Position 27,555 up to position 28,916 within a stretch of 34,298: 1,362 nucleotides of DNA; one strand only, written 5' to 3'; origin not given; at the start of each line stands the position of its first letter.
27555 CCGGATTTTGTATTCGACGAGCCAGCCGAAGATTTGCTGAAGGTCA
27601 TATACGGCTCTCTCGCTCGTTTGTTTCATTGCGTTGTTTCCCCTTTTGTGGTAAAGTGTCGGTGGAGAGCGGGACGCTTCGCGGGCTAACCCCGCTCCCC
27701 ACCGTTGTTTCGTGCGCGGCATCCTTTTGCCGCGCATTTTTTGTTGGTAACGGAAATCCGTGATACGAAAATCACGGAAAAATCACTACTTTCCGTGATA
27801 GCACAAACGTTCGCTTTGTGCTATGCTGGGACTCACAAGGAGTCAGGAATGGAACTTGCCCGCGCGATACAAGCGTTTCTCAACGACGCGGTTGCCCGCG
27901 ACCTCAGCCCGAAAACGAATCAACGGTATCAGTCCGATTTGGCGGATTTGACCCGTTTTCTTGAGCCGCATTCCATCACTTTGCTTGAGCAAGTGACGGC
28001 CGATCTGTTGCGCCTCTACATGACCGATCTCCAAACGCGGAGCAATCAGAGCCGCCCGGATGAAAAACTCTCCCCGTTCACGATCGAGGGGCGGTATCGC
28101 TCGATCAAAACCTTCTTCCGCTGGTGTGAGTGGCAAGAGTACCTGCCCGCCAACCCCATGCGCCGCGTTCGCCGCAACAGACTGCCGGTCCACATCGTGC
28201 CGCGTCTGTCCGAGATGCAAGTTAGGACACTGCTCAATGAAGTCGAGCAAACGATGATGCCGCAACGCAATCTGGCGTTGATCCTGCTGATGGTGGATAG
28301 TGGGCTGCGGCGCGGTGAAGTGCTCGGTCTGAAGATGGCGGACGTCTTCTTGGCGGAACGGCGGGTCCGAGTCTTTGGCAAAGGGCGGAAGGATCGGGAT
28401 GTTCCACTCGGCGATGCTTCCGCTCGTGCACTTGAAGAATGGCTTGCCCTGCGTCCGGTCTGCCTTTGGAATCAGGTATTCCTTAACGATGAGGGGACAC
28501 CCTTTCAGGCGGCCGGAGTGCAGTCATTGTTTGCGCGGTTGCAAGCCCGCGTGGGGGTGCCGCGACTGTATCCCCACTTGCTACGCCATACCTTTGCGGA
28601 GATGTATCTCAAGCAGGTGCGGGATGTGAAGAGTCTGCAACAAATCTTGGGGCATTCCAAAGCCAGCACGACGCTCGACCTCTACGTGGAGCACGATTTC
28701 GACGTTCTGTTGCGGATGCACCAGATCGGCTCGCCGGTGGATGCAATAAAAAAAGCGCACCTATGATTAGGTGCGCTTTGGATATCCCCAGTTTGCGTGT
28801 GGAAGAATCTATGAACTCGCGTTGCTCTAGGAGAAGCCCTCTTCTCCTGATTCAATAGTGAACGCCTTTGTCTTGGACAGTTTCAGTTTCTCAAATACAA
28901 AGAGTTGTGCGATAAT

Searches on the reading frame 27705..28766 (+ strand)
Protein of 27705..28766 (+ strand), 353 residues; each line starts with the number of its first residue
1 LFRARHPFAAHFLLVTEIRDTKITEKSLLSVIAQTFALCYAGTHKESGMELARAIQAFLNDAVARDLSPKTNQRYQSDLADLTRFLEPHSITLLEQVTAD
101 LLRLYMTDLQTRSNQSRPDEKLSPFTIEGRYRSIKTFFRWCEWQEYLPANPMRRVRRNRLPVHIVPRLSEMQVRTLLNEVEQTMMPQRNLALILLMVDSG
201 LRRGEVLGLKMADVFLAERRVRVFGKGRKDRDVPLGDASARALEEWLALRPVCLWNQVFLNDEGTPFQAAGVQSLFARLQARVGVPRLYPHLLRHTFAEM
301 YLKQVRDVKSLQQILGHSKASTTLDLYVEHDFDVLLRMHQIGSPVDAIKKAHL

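Call 9: search_protein_families(library=pfam, proteins=[window:27705-28766:+], max_evalue=0.01)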
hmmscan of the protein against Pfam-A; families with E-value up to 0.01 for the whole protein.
window:27705-28766:+ (353 aa): 4 families
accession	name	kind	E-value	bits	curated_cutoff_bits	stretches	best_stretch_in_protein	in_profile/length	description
PF00589.27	Phage_integrase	-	5.3e-32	111.4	27.1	1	167-331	2-169/172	Phage integrase family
PF02899.23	Phage_int_SAM_1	-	2.4e-06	28.2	22.3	1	57-144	3-82/83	Phage integrase, N-terminal SAM-like domain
PF13495.12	Phage_int_SAM_4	-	0.00018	22.2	27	1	56-145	3-82/85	Phage integrase, N-terminal SAM-like domain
PF13102.12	Phage_int_SAM_5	-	0.0003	21.5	22.3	1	65-152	16-93/98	Phage integrase SAM-like domain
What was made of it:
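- Checked: The integrase (27849-28766, 305 aa; Pfam Phage_integrase 5e-32 plus a SAM-like domain, call 9) ends 272 nt upstream.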

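Call 10: search_protein_families(library=phrogs, proteins=[window:27705-28766:+], max_evalue=0.001)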
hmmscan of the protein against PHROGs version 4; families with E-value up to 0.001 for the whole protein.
window:27705-28766:+ (353 aa): 5 families
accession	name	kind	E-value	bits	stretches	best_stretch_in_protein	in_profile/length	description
phrog_1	-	integration and excision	2.7e-42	146.8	1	45-335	160-440/611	integrase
phrog_216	-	integration and excision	1.6e-34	120.4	1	128-329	16-223/301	integrase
phrog_7269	-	integration and excision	3e-08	34.5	1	283-327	24-66/89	integrase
phrog_7685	-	integration and excision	3.4e-06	27.8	1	231-328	129-221/240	integrase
phrog_5127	-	integration and excision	0.00064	20.3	1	54-210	122-235/355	integrase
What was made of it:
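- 27849..28766 (+): Tyrosine integrase, 305 aa, built like XerC/D: a SAM-like core-binding domain plus the catalytic domain. There is no room for an N-terminal arm-binding domain. Pfam PF00589 5e-32 and PF02899; PHROG integrase 3e-42 (calls 9, 10).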

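Call 28: find_encoding_contigs(protein=window:27849-28766:+, flank=10000, max_places=10)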
Protein window:27849-28766:+ (305 aa): 14 contigs read that carry it; 9 places shown.
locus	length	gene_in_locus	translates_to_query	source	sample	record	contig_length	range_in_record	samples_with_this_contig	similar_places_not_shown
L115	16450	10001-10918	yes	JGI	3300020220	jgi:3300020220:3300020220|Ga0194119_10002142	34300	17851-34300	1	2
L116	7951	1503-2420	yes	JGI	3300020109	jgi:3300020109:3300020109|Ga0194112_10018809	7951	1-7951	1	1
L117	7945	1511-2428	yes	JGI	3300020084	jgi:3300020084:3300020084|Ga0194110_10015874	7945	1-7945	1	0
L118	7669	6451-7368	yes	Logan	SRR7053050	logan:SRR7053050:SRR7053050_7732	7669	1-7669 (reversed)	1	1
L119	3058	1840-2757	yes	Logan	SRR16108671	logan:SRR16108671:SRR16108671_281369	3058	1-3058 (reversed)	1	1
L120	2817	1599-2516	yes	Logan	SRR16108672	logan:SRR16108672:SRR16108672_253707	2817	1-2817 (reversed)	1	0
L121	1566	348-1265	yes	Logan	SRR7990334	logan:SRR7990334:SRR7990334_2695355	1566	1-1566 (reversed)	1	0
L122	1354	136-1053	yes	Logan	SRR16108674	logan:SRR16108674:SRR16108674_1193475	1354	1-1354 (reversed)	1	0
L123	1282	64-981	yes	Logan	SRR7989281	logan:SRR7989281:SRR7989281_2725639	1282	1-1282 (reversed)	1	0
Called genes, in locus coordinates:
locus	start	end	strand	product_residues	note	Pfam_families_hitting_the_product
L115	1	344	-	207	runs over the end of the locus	-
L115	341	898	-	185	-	-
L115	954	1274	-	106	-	-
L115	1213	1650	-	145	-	-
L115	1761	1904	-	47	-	-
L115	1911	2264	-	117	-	PF14216:DUF4326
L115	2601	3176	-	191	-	-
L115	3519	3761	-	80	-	-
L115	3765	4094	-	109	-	-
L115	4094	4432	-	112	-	-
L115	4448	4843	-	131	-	-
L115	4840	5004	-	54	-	-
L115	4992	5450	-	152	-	-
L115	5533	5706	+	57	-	-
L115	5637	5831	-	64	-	-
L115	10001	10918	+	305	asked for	PF02899:Phage_int_SAM_1 (weak), PF00589:Phage_integrase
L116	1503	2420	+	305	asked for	PF02899:Phage_int_SAM_1 (weak), PF00589:Phage_integrase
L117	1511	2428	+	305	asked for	PF02899:Phage_int_SAM_1 (weak), PF00589:Phage_integrase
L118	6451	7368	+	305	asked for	PF02899:Phage_int_SAM_1 (weak), PF00589:Phage_integrase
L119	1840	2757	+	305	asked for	PF02899:Phage_int_SAM_1 (weak), PF00589:Phage_integrase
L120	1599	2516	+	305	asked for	PF02899:Phage_int_SAM_1 (weak), PF00589:Phage_integrase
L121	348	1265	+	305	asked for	PF02899:Phage_int_SAM_1 (weak), PF00589:Phage_integrase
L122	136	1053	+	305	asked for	PF02899:Phage_int_SAM_1 (weak), PF00589:Phage_integrase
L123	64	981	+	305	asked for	PF02899:Phage_int_SAM_1 (weak), PF00589:Phage_integrase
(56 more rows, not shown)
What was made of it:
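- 27849..28766 (+): Gene as called on the source contig (call 28).
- Call 28 counts 4 records in the 20-50 kb class and 5 in the 5-10 kb class.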

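Call 33: find_homologous_proteins(query=window:27849-28766:+, max_evalue=1e-30)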
Query window:27849-28766:+ (305 aa): 211 proteins with E <= 1e-30 among 5297 candidates; the best 120 are listed.
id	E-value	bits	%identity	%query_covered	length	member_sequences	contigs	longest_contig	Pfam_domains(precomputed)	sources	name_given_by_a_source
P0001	4.5e-169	579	85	99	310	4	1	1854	PF13495.13,PF13102.13,PF00589.28,PF02899.24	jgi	jgi:site-specific recombinase XerD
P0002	2.0e-166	571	84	99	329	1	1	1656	PF00589.28,PF02899.24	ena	-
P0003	8.1e-162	556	92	89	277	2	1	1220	PF00589.28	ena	-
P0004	6.0e-158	543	82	99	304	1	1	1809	PF13102.13,PF00589.28,PF02899.24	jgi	jgi:site-specific recombinase XerD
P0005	9.7e-156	536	81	99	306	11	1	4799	PF13495.13,PF00589.28,PF02899.24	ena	-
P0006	5.3e-152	523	79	99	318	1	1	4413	PF13495.13,PF13102.13,PF00589.28,PF02899.24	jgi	-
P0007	1.9e-147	508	75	100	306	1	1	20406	PF13495.13,PF13102.13,PF00589.28,PF02899.24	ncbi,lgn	-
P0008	1.7e-142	492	73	99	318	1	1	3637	PF13495.13,PF13102.13,PF00589.28,PF02899.24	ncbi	-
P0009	2.6e-140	485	74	99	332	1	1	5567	PF13495.13,PF00589.28,PF02899.24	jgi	jgi:integrase/recombinase XerC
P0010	2.8e-136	472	70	100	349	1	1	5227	PF13495.13,PF13102.13,PF00589.28,PF02899.24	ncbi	-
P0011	4.0e-128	445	67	100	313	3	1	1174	PF13495.13,PF13102.13,PF00589.28,PF02899.24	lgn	-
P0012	4.5e-124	432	66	99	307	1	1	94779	PF00589.28,PF02899.24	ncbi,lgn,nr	ncbi:MAG: tyrosine-type recombinase/integrase [Chloroflexi bacterium]|nr:tyrosine-type recombinase/i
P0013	1.8e-123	430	66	100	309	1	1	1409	PF13495.13,PF00589.28,PF02899.24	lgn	-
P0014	9.1e-123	427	65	99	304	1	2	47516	PF00589.28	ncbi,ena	-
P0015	3.3e-119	416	62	100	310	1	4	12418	PF13495.13,PF00589.28,PF02899.24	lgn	-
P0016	1.2e-118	414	63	100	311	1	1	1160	PF13495.13,PF00589.28,PF02899.24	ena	-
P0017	9.1e-118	411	64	99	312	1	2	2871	PF13495.13,PF00589.28,PF02899.24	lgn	-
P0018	1.1e-117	411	63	99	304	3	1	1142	PF13495.13,PF00589.28,PF02899.24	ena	-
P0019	8.3e-117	408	64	99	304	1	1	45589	PF00589.28,PF02899.24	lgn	-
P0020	9.9e-108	378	61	99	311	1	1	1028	PF13495.13,PF00589.28,PF02899.24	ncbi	-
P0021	1.4e-106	374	59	99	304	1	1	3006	PF13495.13,PF00589.28,PF02899.24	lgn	-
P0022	1.4e-106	374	59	97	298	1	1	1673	PF13495.13,PF00589.28,PF02899.24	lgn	-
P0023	2.0e-101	357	59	94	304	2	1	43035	PF13102.13,PF00589.28,PF02899.24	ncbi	-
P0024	8.0e-100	352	56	98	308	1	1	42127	PF00589.28,PF02899.24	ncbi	-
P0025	5.3e-96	340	52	99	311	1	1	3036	PF00589.28,PF02899.24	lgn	-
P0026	6.1e-94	333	54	98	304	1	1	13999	PF13102.13,PF00589.28,PF02899.24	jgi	jgi:site-specific recombinase XerD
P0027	1.4e-93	332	55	97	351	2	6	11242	PF00589.28,PF02899.24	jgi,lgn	-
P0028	1.2e-92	329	51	99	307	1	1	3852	PF13102.13,PF00589.28,PF02899.24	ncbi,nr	ncbi:Tyrosine recombinase XerC [Anaerolineae bacterium]|nr:Tyrosine recombinase XerC [Anaerolineae b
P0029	6.5e-92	326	53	99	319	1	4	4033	PF13495.13,PF13102.13,PF00589.28,PF02899.24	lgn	-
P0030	1.4e-84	302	50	96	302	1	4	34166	PF13102.13,PF00589.28,PF02899.24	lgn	-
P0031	2.3e-83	298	50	98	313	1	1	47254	PF00589.28,PF02899.24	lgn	-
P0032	1.3e-82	296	51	94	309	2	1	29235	PF00589.28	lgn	-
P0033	1.5e-82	295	49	98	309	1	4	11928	PF00589.28,PF02899.24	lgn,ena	-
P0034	2.3e-81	291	50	95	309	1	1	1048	PF13102.13,PF00589.28,PF02899.24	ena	-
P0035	5.1e-81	290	48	99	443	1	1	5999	PF00196.26,PF00589.28,PF02899.24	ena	-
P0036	8.5e-81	290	50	95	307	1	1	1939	PF00589.28,PF02899.24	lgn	-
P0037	4.5e-79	284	50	88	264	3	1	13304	PF13102.13,PF00589.28,PF02899.24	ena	-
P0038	5.8e-78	280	47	95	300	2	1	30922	PF13495.13,PF00589.28,PF02899.24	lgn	-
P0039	8.1e-75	270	46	98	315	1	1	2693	PF13102.13,PF00589.28,PF02899.24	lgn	-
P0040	5.9e-74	267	46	96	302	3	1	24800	PF13102.13,PF00589.28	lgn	-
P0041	2.8e-73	265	63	66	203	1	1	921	PF00589.28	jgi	jgi:site-specific recombinase XerD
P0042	1.5e-70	256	45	96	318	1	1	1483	PF00589.28,PF02899.24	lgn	-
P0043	4.5e-70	254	44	96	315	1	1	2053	PF00589.28,PF02899.24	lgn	-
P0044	9.7e-70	253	45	95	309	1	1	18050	PF13102.13,PF00589.28,PF02899.24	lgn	-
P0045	5.5e-69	251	43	97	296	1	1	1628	PF00589.28,PF02899.24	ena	-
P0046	8.0e-68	247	45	97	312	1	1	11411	PF00589.28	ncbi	ncbi:MAG: tyrosine-type recombinase/integrase [Anaerolineae bacterium]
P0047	5.8e-67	244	65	59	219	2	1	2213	PF00589.28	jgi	-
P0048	6.8e-67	244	41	100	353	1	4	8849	PF13495.13,PF00589.28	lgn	-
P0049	2.1e-66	242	41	100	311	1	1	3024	PF13495.13,PF00589.28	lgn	-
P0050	1.1e-65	240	43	97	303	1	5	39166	PF00589.28,PF02899.24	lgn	-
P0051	2.4e-65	239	43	100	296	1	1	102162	PF13495.13,PF00589.28,PF02899.24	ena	-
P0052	2.1e-63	233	43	100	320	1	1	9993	PF13495.13,PF00589.28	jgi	jgi:integrase/recombinase XerD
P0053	1.7e-62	230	83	42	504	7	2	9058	PF05729.19,PF00589.28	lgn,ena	-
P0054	3.5e-62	229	41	98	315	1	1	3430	PF13495.13,PF00589.28,PF02899.24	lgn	-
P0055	2.7e-61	226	44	98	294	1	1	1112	PF13495.13,PF00589.28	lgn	-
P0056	5.1e-60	221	43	99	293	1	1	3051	PF13495.13,PF00589.28,PF02899.24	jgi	-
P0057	2.3e-59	219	43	83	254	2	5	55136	PF00589.28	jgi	-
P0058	2.8e-58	216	58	62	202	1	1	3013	PF00589.28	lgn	-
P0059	1.6e-55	207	40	96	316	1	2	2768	PF13495.13,PF13102.13,PF00589.28,PF02899.24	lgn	-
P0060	2.1e-54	203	41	99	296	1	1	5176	PF00589.28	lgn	-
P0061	2.9e-54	203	43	98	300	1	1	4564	PF13495.13,PF00589.28,PF02899.24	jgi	jgi:integrase/recombinase XerC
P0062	3.4e-54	202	41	99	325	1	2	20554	PF00589.28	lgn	-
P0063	4.5e-54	202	39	99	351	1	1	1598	PF13495.13,PF00589.28,PF02899.24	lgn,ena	-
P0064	1.4e-53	200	39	97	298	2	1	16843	PF00589.28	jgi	-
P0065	1.5e-53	200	39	99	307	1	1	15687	PF13495.13,PF13102.13,PF00589.28,PF02899.24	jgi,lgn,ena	-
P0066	4.4e-53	199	39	95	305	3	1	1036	PF00589.28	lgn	-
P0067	5.8e-53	198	39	97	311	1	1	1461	PF13495.13,PF13102.13,PF00589.28,PF02899.24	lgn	-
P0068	5.9e-53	198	43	99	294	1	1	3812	PF13495.13,PF00589.28,PF02899.24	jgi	jgi:site-specific recombinase XerD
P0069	2.0e-52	197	38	99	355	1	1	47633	PF13495.13,PF00589.28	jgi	-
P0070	2.2e-52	196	39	95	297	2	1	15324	PF00589.28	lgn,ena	-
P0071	2.8e-52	196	38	99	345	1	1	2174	PF00589.28,PF02899.24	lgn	-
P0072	5.1e-52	195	40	98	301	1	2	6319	PF00589.28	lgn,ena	-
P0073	5.7e-52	195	39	99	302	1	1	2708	PF00589.28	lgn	-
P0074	7.8e-52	195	38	98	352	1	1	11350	PF13495.13,PF00589.28,PF02899.24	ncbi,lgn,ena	-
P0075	1.0e-51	194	40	97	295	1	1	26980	PF13495.13,PF00589.28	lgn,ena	-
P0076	1.8e-51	193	38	100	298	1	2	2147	PF00589.28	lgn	-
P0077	4.0e-51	192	41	97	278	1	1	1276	PF13495.13,PF13102.13,PF00589.28,PF02899.24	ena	-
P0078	9.7e-51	191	36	99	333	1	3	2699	PF13495.13,PF00589.28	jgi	jgi:site-specific recombinase XerD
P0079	7.8e-50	188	38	97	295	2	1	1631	PF00589.28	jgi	jgi:site-specific recombinase XerD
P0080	2.5e-49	186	38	97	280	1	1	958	PF13495.13,PF13102.13,PF00589.28,PF02899.24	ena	-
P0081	6.6e-49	185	36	99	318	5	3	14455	PF13495.13,PF00589.28,PF02899.24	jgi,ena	-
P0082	7.1e-49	185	35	99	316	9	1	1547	PF13495.13,PF00589.28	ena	-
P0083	1.5e-48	184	43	73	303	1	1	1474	PF00589.28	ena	-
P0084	4.0e-48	182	41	77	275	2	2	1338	PF00589.28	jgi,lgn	jgi:site-specific recombinase XerD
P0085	9.2e-48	181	39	97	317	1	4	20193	PF00589.28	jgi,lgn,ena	-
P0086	2.2e-47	180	36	98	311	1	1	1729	PF00589.28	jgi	-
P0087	3.6e-47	179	39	98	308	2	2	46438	PF00589.28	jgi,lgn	-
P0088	8.0e-46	175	39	91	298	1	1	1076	PF00589.28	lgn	-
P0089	6.5e-45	172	38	95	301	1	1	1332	PF00589.28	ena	-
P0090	3.0e-44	170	35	97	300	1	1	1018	PF13495.13,PF00589.28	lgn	-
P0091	8.5e-44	168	38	97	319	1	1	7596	PF13495.13,PF00589.28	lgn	-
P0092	2.7e-43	167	38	95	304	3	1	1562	PF00589.28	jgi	jgi:site-specific recombinase XerD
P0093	3.3e-43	166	37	97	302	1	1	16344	PF13495.13,PF00589.28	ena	-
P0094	9.4e-43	165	35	98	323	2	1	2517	PF13495.13,PF13102.13,PF00589.28,PF02899.24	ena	-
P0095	3.8e-42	163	34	90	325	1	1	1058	PF00589.28,PF02899.24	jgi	jgi:site-specific recombinase XerD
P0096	5.5e-42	162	34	92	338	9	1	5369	PF13495.13,PF00589.28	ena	-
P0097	8.8e-42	162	37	97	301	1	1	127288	PF13495.13,PF00589.28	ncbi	-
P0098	1.8e-41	161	33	92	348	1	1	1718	PF00589.28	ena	-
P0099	2.0e-41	160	37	97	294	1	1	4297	PF13495.13,PF00589.28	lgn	-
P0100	3.8e-41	160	35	98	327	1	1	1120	PF13495.13,PF13102.13,PF00589.28,PF02899.24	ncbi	-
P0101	1.8e-40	157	35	99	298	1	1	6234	PF00589.28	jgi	jgi:integrase/recombinase XerD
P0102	1.8e-40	157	35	94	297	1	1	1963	PF00589.28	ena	-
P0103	6.4e-40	155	34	97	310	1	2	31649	PF00589.28,PF02899.24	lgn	-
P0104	6.7e-40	155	41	71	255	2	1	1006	PF00589.28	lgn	-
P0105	6.8e-40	155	38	93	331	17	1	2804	PF00589.28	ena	-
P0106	7.0e-40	155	39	73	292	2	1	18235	PF00589.28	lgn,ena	-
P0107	4.2e-39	153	34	98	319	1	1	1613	PF13495.13,PF13102.13,PF00589.28,PF02899.24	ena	-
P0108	5.0e-39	153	36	99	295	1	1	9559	PF00589.28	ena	-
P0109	8.0e-39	152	34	90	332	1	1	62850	PF13102.13,PF00589.28,PF02899.24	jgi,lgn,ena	-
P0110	1.5e-38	151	34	100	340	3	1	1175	PF13495.13,PF13102.13,PF00589.28,PF02899.24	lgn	-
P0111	6.5e-38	149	37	92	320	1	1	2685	PF13495.13,PF00589.28,PF02899.24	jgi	jgi:integrase/recombinase XerC/integrase/recombinase XerD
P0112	6.8e-38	149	35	91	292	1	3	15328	PF00589.28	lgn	-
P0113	6.9e-38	149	35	93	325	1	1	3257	PF13495.13,PF13102.13,PF00589.28,PF02899.24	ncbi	-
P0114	8.3e-38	149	35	97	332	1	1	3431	PF00589.28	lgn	-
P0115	1.1e-37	148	34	93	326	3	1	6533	PF13102.13,PF00589.28,PF02899.24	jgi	-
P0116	1.2e-37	148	38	83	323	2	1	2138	PF00589.28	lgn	-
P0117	1.3e-37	148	36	98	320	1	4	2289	PF00589.28,PF02899.24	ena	-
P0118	1.5e-37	148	34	93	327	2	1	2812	PF13102.13,PF00589.28,PF02899.24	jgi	jgi:integrase/recombinase XerC/integrase/recombinase XerD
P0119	2.3e-37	147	43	65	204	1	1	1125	PF00589.28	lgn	-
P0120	3.1e-37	147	34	99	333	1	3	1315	PF13495.13,PF13102.13,PF00589.28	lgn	-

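Call 34: find_encoding_contigs(protein=P0007, flank=10000, max_places=3)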
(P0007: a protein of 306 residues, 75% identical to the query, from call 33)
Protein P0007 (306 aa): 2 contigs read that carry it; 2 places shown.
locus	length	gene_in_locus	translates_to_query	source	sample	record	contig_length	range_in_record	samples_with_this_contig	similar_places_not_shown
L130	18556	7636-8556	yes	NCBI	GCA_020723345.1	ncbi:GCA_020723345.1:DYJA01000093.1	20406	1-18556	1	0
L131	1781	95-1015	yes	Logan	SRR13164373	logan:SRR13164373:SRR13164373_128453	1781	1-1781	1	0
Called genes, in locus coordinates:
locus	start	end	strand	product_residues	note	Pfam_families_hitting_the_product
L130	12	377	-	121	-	PF14216:DUF4326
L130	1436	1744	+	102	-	-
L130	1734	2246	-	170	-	-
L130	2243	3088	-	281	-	PF01381:HTH_3 (weak)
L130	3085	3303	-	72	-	-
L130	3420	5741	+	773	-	-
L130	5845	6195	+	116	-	PF00196:GerE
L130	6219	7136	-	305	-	-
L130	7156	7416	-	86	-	PF01726:LexA_DNA_bind (weak)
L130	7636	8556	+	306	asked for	PF02899:Phage_int_SAM_1 (weak), PF13102:Phage_int_SAM_5 (weak), PF13495:Phage_int_SAM_4 (faint), PF00589:Phage_integrase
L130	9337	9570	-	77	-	-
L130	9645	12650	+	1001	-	PF04851:ResIII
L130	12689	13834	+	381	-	PF02463:SMC_N (weak), PF11398:DUF2813 (faint), PF13175:AAA_15, PF13555:AAA_29 (weak), PF13304:AAA_21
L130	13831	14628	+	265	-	PF14103:DUF4276 (weak)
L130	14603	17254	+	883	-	PF01555:N6_N4_Mtase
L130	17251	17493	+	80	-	-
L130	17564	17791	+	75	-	-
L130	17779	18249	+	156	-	PF01850:PIN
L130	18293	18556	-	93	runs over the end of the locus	-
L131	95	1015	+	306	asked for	PF02899:Phage_int_SAM_1 (weak), PF13102:Phage_int_SAM_5 (weak), PF13495:Phage_int_SAM_4 (faint), PF00589:Phage_integrase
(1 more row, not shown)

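Call 35: find_encoding_contigs(protein=P0012, flank=10000, max_places=3)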
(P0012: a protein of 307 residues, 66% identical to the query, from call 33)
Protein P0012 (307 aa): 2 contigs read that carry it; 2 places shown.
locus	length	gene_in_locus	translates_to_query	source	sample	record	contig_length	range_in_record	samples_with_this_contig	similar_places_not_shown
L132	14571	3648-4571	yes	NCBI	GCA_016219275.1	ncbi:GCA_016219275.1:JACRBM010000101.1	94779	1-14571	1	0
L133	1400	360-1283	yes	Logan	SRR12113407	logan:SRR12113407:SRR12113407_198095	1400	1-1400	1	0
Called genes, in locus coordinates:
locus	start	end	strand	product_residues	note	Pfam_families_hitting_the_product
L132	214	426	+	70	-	-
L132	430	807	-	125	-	-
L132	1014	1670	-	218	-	PF01381:HTH_3, PF12844:HTH_19 (weak), PF13560:HTH_31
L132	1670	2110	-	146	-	PF00075:RNase_H, PF13456:RVT_3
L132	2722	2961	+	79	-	PF00196:GerE, PF08281:Sigma70_r4_2 (weak)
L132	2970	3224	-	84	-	PF01726:LexA_DNA_bind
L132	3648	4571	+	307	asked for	PF02899:Phage_int_SAM_1 (weak), PF00589:Phage_integrase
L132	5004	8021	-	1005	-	PF02837:Glyco_hydro_2_N, PF22666:Glyco_hydro_2_N2 (weak), PF00703:Glyco_hydro_2, PF02836:Glyco_hydro_2_C, PF16353:LacZ_4, PF02929:Bgal_small_N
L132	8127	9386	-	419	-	PF01053:Cys_Met_Meta_PP, PF00266:Aminotran_5 (weak)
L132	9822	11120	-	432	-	PF02788:RuBisCO_large_N (weak), PF00016:RuBisCO_large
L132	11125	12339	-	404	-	PF06792:UPF0261, PF23189:UPF0261_C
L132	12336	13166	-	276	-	PF00753:Lactamase_B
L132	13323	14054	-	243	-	PF00392:GntR (weak), PF07702:UTRA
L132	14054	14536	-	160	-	PF02502:LacAB_rpiB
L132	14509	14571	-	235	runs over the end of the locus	PF00392:GntR, PF07729:FCD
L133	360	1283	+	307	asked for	PF02899:Phage_int_SAM_1 (weak), PF00589:Phage_integrase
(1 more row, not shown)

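Call 36: find_encoding_contigs(protein=P0014, flank=10000, max_places=3)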
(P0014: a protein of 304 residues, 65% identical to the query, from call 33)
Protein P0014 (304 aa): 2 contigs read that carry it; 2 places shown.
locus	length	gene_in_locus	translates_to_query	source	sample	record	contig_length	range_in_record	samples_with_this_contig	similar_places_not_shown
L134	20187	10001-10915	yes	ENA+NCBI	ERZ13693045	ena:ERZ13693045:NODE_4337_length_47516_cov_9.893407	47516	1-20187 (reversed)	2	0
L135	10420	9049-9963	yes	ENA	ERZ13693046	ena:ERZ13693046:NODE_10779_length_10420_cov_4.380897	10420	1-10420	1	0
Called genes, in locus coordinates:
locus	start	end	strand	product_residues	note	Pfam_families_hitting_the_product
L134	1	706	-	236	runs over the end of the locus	-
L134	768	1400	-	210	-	-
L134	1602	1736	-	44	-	-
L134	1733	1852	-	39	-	-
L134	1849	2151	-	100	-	PF27050:Phage_P22_Y8K6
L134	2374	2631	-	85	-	PF12728:HTH_17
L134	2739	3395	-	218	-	-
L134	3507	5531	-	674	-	PF01580:FtsK_SpoIIIE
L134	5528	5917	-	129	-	-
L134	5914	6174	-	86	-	-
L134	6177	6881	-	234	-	-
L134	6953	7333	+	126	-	PF00196:GerE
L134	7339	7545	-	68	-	-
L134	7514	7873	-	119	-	-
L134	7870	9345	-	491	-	PF09250:Prim-Pol, PF12802:MarR_2 (faint), PF01978:TrmB (faint), PF25212:HVO_A0114 (faint)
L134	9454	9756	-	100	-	-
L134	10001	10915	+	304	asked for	PF00589:Phage_integrase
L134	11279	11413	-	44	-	-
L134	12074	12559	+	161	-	-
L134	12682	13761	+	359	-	PF24684:Vgb_lyase, PF08450:SGL (faint), PF24684:Vgb_lyase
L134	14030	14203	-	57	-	-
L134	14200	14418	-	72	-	-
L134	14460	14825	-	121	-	-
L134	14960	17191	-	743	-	-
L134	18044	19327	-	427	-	PF00535:Glycos_transf_2, PF13489:Methyltransf_23, PF08241:Methyltransf_11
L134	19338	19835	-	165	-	-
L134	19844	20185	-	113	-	?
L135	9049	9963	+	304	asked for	PF00589:Phage_integrase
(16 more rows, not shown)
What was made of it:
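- On Actinomycete-type integrative conjugative element (AICE): It is present in the relative L134 (call 36).
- Closest known: Actinomycete integrative and conjugative elements such as pSAM2 and SLP1. Same: The relative L134 carries an FtsK/SpoIIIE-type protein and a Prim-Pol (call 36), which is a typical AICE gene set.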

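Call 37: find_encoding_contigs(protein=P0019, flank=10000, max_places=3)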
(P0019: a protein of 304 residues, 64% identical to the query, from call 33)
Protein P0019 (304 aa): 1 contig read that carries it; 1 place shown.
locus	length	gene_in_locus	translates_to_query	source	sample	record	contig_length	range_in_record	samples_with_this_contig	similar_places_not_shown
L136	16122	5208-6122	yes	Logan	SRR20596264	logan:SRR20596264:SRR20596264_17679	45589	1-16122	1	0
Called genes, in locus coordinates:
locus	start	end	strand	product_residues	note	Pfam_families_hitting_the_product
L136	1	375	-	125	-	?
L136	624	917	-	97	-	-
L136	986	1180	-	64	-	-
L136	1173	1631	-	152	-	-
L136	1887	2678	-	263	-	-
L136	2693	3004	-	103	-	-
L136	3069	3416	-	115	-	-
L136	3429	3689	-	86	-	-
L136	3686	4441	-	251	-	-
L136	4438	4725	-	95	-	-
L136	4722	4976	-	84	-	PF01726:LexA_DNA_bind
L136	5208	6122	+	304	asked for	PF02899:Phage_int_SAM_1 (faint), PF00589:Phage_integrase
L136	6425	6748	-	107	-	-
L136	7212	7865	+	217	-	-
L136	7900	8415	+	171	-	PF23025:YbjQ_2 (weak), PF01906:YbjQ_1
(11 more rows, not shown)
